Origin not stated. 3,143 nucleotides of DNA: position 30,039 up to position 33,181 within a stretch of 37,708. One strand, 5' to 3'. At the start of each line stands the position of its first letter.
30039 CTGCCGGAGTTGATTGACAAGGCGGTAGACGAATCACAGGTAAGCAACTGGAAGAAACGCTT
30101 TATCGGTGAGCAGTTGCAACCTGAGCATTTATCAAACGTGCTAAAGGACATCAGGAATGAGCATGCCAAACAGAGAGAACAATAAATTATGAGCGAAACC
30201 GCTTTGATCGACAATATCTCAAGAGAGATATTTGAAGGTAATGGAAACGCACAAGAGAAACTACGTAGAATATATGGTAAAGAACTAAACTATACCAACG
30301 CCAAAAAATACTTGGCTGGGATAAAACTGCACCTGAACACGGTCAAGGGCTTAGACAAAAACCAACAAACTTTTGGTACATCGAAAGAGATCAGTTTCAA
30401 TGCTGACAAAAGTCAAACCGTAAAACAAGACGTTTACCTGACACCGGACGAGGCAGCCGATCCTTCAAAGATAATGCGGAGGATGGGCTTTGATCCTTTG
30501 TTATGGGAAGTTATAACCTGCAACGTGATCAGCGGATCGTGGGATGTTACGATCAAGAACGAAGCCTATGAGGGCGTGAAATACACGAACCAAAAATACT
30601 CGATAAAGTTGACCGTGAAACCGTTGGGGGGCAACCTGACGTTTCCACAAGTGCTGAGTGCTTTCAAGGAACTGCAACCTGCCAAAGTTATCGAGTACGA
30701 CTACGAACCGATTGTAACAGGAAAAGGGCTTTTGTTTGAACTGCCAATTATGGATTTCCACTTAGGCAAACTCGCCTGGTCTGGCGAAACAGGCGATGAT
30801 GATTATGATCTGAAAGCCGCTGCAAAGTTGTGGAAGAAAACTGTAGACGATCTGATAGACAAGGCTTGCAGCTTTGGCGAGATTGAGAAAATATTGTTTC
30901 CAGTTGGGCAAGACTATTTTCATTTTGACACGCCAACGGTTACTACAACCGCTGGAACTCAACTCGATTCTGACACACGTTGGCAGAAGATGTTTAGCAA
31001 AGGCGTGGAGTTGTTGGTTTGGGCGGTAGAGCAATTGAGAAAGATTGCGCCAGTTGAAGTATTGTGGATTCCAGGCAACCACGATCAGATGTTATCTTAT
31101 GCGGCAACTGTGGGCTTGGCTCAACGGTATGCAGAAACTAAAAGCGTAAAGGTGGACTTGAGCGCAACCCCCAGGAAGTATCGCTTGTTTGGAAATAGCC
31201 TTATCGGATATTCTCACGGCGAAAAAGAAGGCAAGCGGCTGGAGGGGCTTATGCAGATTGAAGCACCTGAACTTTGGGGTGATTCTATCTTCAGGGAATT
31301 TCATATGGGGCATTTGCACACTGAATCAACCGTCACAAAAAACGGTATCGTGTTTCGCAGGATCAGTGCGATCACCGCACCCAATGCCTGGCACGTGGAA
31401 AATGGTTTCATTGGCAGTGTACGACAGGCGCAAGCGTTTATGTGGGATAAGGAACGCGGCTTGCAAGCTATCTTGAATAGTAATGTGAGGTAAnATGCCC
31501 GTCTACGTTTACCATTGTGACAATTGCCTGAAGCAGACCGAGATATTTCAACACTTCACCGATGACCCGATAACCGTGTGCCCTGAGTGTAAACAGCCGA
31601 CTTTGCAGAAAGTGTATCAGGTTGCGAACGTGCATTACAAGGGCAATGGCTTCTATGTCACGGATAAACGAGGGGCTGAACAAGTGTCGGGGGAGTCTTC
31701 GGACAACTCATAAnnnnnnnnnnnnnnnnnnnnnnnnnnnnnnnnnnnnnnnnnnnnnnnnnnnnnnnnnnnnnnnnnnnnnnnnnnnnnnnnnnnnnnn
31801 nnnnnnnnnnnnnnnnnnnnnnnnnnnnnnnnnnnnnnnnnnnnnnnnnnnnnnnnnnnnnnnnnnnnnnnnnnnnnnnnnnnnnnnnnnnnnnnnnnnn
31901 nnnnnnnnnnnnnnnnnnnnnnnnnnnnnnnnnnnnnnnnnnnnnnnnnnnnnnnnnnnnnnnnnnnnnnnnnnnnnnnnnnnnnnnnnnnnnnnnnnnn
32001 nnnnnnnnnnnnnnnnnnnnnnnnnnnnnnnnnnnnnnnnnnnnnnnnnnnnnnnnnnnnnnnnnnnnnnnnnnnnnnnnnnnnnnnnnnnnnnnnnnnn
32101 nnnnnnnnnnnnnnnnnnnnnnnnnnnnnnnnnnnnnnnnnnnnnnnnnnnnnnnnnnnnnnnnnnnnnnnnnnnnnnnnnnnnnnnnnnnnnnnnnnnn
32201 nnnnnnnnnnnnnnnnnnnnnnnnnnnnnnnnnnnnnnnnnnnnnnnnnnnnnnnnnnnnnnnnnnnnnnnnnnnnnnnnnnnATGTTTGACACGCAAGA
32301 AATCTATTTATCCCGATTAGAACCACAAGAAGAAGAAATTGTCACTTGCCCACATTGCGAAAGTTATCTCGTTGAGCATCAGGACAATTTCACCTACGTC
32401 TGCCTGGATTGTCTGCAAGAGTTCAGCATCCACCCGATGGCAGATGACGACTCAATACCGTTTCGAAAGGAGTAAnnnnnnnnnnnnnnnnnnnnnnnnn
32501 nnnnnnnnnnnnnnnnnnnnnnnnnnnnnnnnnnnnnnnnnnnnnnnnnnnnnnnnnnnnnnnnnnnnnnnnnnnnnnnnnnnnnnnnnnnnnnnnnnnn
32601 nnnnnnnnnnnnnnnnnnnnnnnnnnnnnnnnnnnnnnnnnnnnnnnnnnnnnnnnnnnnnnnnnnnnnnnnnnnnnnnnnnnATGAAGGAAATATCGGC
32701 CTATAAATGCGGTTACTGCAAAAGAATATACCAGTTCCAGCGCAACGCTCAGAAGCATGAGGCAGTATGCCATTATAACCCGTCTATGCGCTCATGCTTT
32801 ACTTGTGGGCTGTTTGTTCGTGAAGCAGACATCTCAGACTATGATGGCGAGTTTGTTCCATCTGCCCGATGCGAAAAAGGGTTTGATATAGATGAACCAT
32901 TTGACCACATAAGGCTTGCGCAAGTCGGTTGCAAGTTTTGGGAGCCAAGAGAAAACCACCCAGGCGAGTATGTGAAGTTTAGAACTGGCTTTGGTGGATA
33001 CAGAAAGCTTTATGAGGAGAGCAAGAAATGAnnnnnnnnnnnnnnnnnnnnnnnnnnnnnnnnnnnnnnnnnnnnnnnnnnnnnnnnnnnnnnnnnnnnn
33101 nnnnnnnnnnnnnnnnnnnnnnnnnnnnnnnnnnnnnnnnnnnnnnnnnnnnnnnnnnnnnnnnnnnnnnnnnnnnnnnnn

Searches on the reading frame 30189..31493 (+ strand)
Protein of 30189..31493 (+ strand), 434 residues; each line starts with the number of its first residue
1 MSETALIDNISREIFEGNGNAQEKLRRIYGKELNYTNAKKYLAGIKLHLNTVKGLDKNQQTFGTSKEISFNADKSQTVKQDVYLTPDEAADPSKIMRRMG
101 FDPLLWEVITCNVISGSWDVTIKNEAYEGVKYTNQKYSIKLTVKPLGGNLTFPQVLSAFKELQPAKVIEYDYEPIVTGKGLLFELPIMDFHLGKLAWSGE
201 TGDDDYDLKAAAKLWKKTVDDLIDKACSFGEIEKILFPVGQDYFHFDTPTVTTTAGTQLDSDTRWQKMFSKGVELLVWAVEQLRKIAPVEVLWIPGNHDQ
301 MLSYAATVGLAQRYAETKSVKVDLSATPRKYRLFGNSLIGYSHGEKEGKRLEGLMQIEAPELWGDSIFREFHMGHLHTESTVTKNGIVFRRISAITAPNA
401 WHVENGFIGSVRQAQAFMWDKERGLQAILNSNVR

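Call 12: search_protein_families(library=phrogs, proteins=[window:30189-31493:+], max_evalue=0.001)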
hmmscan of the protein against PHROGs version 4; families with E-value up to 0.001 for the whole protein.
window:30189-31493:+ (434 aa): 6 families
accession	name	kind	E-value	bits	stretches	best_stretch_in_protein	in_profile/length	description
phrog_704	-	DNA, RNA and nucleotide metabolism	1.6e-70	239.2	1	62-426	54-379/390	DNA repair exonuclease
phrog_284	-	DNA, RNA and nucleotide metabolism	3.6e-10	40.3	1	187-424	136-385/398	exonuclease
phrog_20762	-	unknown function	5.4e-09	37.4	1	322-424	3-106/117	-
phrog_21891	-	unknown function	6.7e-08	34.3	1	309-408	10-109/130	-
phrog_22571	-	unknown function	9.6e-06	26.8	1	342-423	3-84/92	-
phrog_20703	-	unknown function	0.0002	22.3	1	183-255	165-233/258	-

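Call 14: find_related_loci(query=window:30189-31493:+, collection=viral_contigs, flank=6000)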
Query window:30189-31493:+ (434 aa) in viral_contigs; peptide patterns used: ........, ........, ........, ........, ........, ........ (x = any residue, [..] = any of these).
41 stretches matched a pattern; 37 encode a relative of the query (tblastn E <= 1e-3); 36 distinct loci.
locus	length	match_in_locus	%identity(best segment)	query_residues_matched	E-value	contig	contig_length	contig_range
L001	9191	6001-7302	100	1-434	0e+0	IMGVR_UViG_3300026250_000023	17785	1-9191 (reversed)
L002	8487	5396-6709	71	9-433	0e+0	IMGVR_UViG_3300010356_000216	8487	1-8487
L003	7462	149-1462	69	9-433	0e+0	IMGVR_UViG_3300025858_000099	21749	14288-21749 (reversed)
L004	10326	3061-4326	71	7-433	0e+0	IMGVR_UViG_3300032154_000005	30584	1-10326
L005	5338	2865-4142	67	6-434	0e+0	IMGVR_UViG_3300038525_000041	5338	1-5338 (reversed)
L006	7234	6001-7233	69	7-422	0e+0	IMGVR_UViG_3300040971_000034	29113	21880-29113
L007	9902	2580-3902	63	3-433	0e+0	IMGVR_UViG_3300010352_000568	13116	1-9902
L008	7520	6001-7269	65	7-433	0e+0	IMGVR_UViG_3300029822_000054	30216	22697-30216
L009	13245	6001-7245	65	13-433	0e+0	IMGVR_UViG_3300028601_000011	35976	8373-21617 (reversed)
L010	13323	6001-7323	63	9-433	0e+0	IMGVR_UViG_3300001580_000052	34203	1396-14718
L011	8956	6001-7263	64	7-433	0e+0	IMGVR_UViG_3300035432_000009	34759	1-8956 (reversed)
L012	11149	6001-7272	62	4-433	0e+0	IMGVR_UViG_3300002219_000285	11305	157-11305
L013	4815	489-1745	66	16-433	0e+0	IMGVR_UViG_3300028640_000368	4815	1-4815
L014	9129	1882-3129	62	12-434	4e-176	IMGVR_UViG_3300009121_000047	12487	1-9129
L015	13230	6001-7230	66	19-434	6e-176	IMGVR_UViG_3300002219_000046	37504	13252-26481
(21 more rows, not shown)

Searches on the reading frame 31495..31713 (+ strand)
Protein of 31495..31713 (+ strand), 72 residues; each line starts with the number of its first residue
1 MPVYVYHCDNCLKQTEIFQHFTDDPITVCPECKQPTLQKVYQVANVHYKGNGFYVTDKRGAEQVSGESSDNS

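Call 12: search_protein_families(library=phrogs, proteins=[window:31495-31713:+], max_evalue=0.001)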
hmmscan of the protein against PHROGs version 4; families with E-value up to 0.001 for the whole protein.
window:31495-31713:+ (72 aa): 0 families

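Call 39: search_protein_families(library=pfam, proteins=[window:31495-31713:+], max_evalue=0.01)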
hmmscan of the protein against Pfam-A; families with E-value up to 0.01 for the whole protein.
window:31495-31713:+ (72 aa): 3 families
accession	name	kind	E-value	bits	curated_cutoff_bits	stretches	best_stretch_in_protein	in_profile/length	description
PF09723.15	Zn_ribbon_8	-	2.4e-13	50.3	34.4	1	1-40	1-40/41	Zinc ribbon domain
PF08772.16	Zn_ribbon_NOB1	-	0.00086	19.8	24.9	1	4-45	7-42/72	Nin one binding (NOB1) Zn-ribbon like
PF24458.1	DUF7573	-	0.0072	16.7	30.2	0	6-34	12-38/39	Domain of unknown function (DUF7573)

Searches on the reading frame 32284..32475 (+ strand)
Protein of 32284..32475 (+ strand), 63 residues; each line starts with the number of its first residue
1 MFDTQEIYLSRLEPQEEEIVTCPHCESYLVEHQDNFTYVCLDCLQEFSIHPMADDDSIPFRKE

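Call 11: search_protein_families(library=phrogs, proteins=[window:32284-32475:+], max_evalue=0.001)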
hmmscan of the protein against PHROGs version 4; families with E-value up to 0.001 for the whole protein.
window:32284-32475:+ (63 aa): 1 family
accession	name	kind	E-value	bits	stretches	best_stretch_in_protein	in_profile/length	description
phrog_5602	-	unknown function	0.00039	21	1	15-49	14-54/60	-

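Call 39: search_protein_families(library=pfam, proteins=[window:32284-32475:+], max_evalue=0.01)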
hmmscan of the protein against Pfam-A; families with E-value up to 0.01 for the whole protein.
window:32284-32475:+ (63 aa): 6 families
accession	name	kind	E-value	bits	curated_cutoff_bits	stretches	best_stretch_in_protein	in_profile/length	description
PF09723.15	Zn_ribbon_8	-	0.00022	21.6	34.4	0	16-27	23-34/41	Zinc ribbon domain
PF14369.11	Zn_ribbon_19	-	0.00055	20.5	30.8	0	11-31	13-33/35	zinc-ribbon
PF23451.1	Zn_ribbon_PaaD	-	0.0011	19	27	0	14-47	9-49/53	PaaD zinc beta ribbon domain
PF17283.8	Zn_ribbon_SprT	-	0.0019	18.7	28.1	0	35-51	2-18/38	SprT-like zinc ribbon domain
PF22191.2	IBR_1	-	0.0074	16.6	27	1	17-49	1-33/47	IBR domain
PF07191.17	Zn_ribbon_6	-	0.0098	16.3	25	0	21-54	2-33/67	Double zinc ribbon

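Call 48: find_encoding_contigs(protein=window:32284-32475:+, flank=3000, max_places=10)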
Protein window:32284-32475:+ (63 aa): 24 contigs read that carry it; 10 places shown.
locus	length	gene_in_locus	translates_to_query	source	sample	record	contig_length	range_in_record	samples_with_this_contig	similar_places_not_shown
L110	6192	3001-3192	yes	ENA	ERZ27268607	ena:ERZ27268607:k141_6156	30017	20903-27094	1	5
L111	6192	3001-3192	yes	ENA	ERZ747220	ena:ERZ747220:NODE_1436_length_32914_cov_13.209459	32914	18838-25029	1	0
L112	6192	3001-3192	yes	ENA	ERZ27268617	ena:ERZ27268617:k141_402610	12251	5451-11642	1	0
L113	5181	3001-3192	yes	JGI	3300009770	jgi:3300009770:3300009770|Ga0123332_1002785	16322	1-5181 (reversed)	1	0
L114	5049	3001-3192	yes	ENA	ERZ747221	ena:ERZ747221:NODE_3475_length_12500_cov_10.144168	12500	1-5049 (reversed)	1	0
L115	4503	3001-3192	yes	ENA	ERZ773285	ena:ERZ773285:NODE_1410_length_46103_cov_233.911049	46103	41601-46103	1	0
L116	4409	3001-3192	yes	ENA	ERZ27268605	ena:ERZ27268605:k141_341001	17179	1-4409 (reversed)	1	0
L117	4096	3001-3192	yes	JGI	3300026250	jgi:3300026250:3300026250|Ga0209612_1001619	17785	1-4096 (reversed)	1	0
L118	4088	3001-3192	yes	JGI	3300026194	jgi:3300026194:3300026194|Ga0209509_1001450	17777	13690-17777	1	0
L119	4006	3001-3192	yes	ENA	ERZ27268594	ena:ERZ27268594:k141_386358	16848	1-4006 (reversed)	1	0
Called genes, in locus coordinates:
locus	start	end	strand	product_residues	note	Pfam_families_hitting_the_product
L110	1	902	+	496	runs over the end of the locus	PF13578:Methyltransf_24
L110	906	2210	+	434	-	-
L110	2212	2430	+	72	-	PF09723:Zn_ribbon_8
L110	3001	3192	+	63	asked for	-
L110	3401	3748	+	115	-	-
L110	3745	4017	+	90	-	-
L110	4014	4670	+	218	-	PF04404:ERF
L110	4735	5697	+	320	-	PF05063:MT-A70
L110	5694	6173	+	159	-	-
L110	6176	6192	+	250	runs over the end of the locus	PF07261:DnaB_2 (weak)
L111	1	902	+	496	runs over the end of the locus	PF13578:Methyltransf_24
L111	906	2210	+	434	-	-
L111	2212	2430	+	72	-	PF09723:Zn_ribbon_8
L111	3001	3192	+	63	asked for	-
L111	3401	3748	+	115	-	-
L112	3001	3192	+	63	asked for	-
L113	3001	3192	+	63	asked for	-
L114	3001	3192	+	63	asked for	-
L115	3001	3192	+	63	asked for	-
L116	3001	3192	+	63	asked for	-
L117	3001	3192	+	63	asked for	-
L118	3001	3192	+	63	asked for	-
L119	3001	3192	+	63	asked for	-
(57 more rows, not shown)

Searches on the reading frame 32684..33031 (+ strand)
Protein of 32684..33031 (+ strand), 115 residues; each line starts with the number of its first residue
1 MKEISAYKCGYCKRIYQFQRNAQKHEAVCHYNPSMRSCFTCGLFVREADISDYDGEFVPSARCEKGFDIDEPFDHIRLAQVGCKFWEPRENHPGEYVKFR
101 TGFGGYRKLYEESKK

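Call 11: search_protein_families(library=phrogs, proteins=[window:32684-33031:+], max_evalue=0.001)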
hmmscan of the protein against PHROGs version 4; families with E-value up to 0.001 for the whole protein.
window:32684-33031:+ (115 aa): 0 families

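Call 39: search_protein_families(library=pfam, proteins=[window:32684-33031:+], max_evalue=0.01)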
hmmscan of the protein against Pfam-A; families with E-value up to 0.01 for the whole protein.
window:32684-33031:+ (115 aa): 1 family
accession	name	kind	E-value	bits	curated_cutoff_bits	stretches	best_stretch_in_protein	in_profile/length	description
PF23447.1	DUF7128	-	0.0053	17.1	25.7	0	7-30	13-36/44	Domain of unknown function (DUF7128)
